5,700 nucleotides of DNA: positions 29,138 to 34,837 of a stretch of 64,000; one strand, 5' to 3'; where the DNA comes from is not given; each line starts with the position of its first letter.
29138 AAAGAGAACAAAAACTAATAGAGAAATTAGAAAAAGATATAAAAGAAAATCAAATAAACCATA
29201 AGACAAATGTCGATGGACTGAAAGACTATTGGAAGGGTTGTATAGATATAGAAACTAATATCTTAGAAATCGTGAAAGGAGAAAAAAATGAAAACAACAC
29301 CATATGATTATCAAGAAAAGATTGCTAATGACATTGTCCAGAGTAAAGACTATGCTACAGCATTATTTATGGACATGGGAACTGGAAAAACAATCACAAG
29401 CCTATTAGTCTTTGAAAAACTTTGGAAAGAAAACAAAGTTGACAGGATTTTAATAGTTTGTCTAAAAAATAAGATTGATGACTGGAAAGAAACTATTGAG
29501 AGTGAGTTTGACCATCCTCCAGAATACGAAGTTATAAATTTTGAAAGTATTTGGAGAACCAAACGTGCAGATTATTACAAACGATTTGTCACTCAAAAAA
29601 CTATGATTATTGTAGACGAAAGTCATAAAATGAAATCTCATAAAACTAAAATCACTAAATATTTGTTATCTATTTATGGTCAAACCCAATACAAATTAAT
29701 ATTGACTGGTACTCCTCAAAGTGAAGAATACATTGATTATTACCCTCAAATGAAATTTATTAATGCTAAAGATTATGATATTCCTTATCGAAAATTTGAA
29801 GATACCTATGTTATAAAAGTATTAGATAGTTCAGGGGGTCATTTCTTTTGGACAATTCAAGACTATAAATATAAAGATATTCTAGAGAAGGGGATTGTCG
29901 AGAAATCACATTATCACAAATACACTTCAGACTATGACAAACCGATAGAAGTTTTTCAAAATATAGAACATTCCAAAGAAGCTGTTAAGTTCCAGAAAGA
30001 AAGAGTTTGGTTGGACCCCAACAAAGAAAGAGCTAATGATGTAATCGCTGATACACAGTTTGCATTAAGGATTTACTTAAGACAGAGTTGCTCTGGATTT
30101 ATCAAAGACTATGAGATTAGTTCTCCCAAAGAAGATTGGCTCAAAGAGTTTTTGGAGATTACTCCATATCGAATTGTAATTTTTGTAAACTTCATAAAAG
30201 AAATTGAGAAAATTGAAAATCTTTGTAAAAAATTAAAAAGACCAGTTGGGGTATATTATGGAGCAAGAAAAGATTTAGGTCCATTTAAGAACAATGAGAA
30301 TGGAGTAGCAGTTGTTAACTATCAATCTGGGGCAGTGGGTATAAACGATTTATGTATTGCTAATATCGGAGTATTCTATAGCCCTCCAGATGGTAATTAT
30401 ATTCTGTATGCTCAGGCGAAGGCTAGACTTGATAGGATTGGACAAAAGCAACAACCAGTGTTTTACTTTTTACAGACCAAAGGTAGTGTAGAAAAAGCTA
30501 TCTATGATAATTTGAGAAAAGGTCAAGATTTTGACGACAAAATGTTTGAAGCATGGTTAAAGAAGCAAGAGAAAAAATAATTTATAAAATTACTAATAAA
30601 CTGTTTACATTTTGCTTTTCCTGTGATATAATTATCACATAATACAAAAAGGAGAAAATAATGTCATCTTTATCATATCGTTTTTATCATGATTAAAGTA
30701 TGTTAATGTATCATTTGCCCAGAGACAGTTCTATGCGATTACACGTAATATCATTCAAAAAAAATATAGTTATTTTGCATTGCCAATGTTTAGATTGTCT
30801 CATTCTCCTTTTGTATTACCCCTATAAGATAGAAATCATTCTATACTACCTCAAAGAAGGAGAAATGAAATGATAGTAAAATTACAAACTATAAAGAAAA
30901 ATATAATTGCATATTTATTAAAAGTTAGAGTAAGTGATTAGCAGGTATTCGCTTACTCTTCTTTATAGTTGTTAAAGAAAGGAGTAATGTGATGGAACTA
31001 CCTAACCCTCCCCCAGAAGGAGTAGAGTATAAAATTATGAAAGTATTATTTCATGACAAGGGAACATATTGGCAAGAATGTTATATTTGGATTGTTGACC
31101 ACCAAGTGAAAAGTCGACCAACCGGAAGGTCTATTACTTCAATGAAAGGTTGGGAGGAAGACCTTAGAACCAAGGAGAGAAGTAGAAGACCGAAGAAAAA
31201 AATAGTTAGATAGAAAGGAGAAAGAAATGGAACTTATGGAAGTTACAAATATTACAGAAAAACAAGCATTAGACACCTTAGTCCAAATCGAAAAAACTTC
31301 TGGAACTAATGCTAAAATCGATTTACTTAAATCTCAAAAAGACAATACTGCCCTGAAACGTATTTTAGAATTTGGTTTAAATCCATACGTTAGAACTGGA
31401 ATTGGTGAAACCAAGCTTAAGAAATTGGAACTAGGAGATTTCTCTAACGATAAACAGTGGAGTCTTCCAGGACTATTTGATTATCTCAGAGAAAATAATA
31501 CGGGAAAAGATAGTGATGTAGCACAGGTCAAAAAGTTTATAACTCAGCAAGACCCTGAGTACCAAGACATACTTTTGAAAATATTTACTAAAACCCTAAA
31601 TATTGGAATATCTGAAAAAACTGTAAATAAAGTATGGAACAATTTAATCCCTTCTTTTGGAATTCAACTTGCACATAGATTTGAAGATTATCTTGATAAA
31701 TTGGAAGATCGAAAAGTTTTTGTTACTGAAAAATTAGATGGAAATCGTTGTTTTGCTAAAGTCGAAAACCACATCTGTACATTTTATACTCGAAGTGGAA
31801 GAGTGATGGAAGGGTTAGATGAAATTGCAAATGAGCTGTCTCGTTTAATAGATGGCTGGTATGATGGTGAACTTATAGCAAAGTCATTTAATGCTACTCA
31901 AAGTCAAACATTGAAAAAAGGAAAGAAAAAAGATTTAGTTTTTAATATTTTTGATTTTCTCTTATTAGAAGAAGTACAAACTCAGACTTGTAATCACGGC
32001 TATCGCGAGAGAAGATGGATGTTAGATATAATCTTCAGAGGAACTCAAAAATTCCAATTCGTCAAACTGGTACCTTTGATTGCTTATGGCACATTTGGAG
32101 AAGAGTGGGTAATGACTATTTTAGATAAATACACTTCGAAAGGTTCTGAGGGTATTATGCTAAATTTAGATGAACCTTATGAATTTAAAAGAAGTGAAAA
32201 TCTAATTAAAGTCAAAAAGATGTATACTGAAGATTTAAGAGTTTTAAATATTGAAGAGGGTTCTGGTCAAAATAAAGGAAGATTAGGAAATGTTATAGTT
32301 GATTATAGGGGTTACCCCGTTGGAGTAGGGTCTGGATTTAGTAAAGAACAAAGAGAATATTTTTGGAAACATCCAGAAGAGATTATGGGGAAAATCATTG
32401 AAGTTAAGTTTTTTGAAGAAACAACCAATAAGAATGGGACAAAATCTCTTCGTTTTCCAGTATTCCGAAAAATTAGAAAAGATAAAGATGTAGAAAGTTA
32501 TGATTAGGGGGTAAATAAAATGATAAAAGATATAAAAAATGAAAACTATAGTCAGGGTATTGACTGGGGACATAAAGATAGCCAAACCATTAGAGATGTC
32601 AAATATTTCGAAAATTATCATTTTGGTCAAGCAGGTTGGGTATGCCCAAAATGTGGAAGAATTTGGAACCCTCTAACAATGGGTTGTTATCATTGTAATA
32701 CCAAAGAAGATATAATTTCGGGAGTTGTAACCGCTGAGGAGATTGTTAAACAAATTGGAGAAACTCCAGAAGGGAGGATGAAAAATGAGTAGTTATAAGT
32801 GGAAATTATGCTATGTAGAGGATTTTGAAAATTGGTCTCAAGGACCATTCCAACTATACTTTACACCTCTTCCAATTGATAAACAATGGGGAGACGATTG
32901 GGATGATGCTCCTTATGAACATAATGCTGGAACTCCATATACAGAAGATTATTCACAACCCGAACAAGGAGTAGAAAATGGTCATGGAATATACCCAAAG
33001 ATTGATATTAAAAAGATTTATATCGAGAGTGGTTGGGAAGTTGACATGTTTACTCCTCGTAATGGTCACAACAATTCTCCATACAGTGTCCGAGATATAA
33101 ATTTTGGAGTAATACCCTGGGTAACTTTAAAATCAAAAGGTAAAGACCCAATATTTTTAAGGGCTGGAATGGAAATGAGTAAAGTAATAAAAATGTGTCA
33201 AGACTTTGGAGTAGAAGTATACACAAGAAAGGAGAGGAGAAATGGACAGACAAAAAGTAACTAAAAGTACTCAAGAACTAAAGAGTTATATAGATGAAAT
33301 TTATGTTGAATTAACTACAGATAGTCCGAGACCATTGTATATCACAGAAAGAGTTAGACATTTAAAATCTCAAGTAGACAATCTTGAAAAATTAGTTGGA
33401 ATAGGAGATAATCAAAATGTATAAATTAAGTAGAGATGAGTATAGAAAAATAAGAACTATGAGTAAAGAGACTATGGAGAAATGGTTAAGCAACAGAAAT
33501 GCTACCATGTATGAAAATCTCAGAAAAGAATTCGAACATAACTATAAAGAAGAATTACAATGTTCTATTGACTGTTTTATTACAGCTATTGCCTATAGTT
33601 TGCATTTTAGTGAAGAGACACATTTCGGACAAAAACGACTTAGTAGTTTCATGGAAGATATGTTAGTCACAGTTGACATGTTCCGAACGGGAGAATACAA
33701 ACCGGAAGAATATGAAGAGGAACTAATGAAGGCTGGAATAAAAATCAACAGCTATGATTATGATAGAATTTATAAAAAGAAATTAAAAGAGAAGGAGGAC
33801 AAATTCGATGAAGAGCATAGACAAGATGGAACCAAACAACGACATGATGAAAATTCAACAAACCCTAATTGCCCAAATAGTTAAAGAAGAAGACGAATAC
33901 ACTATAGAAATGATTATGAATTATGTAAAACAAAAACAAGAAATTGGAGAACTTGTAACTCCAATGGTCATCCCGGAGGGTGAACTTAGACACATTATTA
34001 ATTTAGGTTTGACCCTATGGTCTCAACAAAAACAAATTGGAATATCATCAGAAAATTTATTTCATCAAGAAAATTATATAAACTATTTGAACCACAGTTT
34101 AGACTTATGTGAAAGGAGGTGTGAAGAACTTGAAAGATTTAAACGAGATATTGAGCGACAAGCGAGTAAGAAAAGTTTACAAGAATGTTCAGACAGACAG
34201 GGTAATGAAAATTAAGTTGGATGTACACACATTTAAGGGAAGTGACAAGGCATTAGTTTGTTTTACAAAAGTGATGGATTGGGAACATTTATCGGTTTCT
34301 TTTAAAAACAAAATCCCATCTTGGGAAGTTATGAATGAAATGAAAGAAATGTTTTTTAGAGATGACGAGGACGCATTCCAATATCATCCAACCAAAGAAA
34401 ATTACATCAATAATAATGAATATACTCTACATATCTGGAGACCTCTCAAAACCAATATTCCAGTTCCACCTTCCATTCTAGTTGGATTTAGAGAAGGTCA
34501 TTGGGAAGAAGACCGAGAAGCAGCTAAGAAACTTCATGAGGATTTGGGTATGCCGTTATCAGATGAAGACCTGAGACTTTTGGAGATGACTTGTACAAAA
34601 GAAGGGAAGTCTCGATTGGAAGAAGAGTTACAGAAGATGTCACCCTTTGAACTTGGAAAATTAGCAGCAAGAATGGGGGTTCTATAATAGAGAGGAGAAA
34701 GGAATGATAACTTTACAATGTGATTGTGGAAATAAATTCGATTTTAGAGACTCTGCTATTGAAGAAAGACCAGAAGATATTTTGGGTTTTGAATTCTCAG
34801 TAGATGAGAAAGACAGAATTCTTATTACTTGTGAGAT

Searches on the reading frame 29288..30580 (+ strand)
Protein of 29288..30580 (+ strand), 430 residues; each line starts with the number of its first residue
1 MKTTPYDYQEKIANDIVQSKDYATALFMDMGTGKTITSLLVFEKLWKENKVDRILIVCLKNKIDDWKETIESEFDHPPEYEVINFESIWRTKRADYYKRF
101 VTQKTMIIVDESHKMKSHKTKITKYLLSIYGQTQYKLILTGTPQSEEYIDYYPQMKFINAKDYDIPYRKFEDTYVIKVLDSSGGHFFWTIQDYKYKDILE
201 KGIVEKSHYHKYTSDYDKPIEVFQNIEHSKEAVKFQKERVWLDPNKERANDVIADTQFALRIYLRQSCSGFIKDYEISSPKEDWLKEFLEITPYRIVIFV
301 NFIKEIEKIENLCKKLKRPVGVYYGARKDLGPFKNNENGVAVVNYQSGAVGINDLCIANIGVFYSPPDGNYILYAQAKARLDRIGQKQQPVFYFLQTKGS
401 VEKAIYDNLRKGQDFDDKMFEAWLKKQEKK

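Call 50: search_protein_families(library=phrogs, proteins=[window:29288-30580:+], max_evalue=0.00001)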
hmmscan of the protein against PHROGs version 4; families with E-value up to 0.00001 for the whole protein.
window:29288-30580:+ (430 aa): 3 families
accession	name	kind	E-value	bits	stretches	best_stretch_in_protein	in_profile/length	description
phrog_62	-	DNA, RNA and nucleotide metabolism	5.5e-80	270.5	1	1-427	693-1140/1881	DNA helicase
phrog_16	-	DNA, RNA and nucleotide metabolism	1.5e-08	34.3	1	2-327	270-526/986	DNA helicase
phrog_24008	-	DNA, RNA and nucleotide metabolism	1.4e-07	30.8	1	9-163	485-653/1006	helicase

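Call 81: search_protein_families(library=pfam, proteins=[window:29288-30580:+], max_evalue=0.01)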
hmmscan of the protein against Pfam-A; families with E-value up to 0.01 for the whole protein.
window:29288-30580:+ (430 aa): 7 families
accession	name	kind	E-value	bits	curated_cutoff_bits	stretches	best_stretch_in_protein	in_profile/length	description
PF00176.29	SNF2-rel_dom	-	1.3e-17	64.3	24.9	2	102-181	124-200/290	SNF2-related domain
PF04851.21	ResIII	-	8e-13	49.1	22.5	1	4-144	3-163/164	Type III restriction enzyme, res subunit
PF13401.12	AAA_22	-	2.6e-06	28.2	27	1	25-147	9-128/130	AAA domain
PF00270.35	DEAD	-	3.5e-05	24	26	0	7-76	2-71/167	DEAD/DEAH box helicase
PF00271.37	Helicase_C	-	9.8e-05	23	23.5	1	282-385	3-110/110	Helicase conserved C-terminal domain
PF18766.7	SWI2_SNF2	-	0.00021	21.4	26.7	0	102-147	116-159/221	SWI2/SNF2 ATPase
PF13604.12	AAA_30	-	0.0034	17.6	27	1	8-143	5-125/191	AAA domain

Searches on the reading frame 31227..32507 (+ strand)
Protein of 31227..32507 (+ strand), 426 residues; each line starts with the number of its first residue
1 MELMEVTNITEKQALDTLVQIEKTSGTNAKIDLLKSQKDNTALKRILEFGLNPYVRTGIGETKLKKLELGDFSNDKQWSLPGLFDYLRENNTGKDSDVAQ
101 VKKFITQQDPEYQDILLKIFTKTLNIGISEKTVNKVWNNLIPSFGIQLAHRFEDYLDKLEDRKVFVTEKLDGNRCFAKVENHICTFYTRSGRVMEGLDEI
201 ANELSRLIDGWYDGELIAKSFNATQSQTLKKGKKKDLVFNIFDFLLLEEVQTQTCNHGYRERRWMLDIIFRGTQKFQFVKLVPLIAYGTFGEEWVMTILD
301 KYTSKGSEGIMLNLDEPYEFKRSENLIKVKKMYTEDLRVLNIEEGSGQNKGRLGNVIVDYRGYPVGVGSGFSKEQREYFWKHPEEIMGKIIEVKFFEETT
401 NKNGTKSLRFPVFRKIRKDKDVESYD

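Call 50: search_protein_families(library=phrogs, proteins=[window:31227-32507:+], max_evalue=0.00001)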
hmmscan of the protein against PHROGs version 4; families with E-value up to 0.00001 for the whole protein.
window:31227-32507:+ (426 aa): 2 families
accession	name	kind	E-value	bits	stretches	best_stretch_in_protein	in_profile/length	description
phrog_114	-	DNA, RNA and nucleotide metabolism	1.1e-92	312.6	1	9-423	86-504/634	ATP-dependent DNA ligase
phrog_12420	-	DNA, RNA and nucleotide metabolism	4e-12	47.4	1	21-141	14-132/133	ATP-dependent DNA ligase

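Call 81: search_protein_families(library=pfam, proteins=[window:31227-32507:+], max_evalue=0.01)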
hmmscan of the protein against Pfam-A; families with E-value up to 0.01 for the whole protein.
window:31227-32507:+ (426 aa): 5 families
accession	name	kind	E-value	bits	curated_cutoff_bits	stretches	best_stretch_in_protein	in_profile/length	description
PF14743.12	DNA_ligase_OB_2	-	3.5e-13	49.8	28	1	344-417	1-66/66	DNA ligase OB-like domain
PF01068.26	DNA_ligase_A_M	-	8.7e-13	48.8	26.2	1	148-330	3-204/204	ATP dependent DNA ligase domain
PF09414.15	RNA_ligase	-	4.8e-05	24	27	1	163-330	2-171/171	RNA ligase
PF04679.21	DNA_ligase_A_C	-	0.00014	22.7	27.5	1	375-420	58-94/94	ATP dependent DNA ligase C terminal region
PF04675.19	DNA_ligase_A_N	-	0.0016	19.1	24.6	0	78-137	109-173/174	DNA ligase N terminus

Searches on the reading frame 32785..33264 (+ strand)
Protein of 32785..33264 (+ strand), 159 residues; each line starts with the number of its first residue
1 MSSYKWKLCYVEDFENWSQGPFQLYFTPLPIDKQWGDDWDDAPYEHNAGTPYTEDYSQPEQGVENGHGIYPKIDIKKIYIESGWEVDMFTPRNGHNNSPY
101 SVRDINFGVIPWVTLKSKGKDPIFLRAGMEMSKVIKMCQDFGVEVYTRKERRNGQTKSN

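Call 61: search_protein_families(library=phrogs, proteins=[window:32785-33264:+], max_evalue=0.0001)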
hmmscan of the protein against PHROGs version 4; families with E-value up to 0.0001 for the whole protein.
window:32785-33264:+ (159 aa): 1 family
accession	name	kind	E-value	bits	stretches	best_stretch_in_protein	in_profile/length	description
phrog_12004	-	unknown function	4.3e-05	24.3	1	127-145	20-38/41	-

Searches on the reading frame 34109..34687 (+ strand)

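Call 61: search_protein_families(library=phrogs, proteins=[window:34109-34687:+], max_evalue=0.0001)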
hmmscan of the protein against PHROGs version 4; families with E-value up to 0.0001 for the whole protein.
window:34109-34687:+ (192 aa): 1 family
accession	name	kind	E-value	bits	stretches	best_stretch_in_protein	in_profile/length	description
phrog_7839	-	unknown function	4.4e-20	73.1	1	53-126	62-134/136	-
